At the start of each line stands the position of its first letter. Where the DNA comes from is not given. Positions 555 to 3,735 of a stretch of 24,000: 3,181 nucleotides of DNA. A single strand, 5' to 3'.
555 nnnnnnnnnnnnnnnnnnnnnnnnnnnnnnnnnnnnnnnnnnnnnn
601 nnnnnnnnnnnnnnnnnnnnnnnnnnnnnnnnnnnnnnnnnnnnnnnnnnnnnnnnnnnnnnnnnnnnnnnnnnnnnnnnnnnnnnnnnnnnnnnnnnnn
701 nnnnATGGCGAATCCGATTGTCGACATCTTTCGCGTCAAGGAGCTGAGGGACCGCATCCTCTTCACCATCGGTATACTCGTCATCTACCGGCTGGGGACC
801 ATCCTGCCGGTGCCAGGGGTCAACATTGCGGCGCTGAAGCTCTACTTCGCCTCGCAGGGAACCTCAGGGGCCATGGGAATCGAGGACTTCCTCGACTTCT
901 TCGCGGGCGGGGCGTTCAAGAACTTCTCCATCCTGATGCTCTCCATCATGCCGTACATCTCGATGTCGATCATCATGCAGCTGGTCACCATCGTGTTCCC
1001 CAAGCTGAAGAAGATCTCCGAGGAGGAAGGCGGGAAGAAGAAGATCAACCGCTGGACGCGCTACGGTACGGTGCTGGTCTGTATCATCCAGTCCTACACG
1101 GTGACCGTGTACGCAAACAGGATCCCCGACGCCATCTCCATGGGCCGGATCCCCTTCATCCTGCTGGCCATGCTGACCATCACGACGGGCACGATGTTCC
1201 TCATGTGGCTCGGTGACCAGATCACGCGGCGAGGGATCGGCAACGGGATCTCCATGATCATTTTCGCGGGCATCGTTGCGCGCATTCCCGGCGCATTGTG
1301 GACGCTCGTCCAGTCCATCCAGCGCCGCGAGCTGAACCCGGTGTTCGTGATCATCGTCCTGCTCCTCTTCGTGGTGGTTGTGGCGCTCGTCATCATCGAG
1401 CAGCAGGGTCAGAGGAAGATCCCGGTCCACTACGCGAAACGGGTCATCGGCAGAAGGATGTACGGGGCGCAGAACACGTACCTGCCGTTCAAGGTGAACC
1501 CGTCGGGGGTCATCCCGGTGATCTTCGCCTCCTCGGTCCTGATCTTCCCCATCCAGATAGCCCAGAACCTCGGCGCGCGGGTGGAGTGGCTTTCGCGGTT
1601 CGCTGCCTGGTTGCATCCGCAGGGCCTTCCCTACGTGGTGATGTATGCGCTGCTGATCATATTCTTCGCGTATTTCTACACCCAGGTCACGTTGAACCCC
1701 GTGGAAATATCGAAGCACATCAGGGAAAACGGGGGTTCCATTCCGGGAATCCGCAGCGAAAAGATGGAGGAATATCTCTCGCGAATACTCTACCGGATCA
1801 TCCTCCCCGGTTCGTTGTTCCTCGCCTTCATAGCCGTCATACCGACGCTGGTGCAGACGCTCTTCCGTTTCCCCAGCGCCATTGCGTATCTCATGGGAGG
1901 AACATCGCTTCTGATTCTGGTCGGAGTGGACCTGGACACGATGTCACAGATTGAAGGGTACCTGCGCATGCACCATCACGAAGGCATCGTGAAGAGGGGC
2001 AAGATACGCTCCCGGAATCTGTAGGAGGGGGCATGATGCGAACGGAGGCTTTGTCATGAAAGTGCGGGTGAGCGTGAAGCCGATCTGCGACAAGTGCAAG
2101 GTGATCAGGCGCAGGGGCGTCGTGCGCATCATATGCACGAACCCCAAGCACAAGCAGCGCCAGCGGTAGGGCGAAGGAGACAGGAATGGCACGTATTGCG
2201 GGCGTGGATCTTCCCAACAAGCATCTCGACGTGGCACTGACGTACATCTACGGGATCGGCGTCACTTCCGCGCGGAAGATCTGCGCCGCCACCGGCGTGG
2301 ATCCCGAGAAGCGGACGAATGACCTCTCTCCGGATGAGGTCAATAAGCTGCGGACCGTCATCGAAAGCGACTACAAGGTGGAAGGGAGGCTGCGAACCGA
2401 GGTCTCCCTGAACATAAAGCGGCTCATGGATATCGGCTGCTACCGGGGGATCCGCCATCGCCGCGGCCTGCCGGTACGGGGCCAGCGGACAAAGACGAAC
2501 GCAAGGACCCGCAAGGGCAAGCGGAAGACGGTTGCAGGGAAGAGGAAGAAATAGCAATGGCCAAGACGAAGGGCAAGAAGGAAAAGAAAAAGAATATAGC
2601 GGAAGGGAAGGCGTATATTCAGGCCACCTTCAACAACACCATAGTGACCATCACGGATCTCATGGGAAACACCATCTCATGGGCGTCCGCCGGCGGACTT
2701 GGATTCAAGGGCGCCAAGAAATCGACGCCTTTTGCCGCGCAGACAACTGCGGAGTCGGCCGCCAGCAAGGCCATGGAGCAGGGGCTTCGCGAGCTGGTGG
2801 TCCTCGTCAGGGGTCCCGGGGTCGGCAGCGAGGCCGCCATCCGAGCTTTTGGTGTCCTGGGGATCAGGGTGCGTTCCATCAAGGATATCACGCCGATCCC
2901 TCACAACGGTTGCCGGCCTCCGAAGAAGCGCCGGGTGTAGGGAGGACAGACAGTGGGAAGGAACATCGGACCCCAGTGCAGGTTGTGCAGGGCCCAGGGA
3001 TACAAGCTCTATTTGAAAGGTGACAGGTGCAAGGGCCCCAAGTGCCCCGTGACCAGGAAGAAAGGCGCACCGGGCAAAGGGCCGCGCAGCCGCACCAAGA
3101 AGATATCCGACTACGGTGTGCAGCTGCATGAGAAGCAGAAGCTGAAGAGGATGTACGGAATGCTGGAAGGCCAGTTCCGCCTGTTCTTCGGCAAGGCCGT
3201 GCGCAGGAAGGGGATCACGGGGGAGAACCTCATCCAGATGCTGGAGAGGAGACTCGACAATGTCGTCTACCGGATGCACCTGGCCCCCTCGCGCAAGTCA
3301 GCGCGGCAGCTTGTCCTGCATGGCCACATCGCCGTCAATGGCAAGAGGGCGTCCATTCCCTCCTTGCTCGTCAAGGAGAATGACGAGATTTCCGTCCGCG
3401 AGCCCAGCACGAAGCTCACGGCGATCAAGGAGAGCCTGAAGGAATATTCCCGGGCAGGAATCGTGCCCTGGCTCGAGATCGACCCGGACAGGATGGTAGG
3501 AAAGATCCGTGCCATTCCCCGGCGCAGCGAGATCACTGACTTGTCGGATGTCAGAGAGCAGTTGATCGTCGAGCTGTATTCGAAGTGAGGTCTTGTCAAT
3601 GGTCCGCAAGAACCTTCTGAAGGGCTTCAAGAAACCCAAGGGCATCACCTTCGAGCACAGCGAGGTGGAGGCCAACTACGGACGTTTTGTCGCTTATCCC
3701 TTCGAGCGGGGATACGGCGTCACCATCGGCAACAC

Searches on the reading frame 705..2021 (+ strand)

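Call 47: search_protein_families(library=pfam, proteins=[window:705-2021:+], max_evalue=0.001)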
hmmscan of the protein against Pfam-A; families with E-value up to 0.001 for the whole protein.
window:705-2021:+ (439 aa): 1 family
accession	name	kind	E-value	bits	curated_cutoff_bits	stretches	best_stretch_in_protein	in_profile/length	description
PF00344.25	SecY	-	5.7e-105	351.5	32.2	1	75-413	1-306/306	SecY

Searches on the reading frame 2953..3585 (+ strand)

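Call 47: search_protein_families(library=pfam, proteins=[window:2953-3585:+], max_evalue=0.001)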
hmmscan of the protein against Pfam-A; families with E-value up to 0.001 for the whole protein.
window:2953-3585:+ (211 aa): 3 families
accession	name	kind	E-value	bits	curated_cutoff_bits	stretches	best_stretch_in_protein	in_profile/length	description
PF00163.24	Ribosomal_S4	-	2e-25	89.7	23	1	3-98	1-95/95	Ribosomal protein S4/S9 N-terminal domain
PF01479.30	S4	-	7.2e-19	67.7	22.8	1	99-146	1-48/48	S4 domain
PF22421.1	SYY_C-terminal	-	9e-05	22.7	27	1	101-147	21-67/83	Tyrosine--tRNA ligase SYY-like C-terminal domain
